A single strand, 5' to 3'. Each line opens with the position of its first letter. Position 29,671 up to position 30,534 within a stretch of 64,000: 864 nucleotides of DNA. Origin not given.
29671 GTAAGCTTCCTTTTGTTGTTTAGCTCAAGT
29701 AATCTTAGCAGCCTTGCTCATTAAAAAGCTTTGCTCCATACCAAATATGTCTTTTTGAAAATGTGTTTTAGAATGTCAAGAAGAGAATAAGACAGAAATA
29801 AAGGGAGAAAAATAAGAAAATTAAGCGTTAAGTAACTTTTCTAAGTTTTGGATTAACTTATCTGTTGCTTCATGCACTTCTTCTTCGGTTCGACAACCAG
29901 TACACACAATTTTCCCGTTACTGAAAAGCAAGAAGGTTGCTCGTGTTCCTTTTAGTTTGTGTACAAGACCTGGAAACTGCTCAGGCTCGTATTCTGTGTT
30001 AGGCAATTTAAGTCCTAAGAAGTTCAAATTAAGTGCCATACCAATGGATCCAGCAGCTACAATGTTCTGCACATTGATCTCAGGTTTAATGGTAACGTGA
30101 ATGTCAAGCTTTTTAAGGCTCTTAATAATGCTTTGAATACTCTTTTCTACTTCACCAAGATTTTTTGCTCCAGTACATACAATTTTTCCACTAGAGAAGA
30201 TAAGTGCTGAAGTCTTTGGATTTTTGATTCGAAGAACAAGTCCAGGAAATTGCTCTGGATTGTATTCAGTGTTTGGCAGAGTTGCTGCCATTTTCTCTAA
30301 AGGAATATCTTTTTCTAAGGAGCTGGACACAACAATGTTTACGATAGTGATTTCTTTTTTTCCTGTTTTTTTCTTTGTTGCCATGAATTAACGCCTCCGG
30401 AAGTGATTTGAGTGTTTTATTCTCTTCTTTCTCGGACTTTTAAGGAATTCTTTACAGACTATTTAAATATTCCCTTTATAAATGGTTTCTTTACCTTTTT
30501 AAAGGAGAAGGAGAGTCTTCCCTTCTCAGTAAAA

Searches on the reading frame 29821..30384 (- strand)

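Call 53: search_protein_families(library=pfam, proteins=[window:29821-30384:-], max_evalue=0.00001)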
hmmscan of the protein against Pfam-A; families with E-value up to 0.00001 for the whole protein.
window:29821-30384:- (187 aa): 1 family
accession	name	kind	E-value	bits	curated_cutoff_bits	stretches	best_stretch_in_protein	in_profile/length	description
PF00352.27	TBP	-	3e-58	194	22.9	2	12-93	2-85/85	Transcription factor TFIID (or TATA-binding protein, TBP)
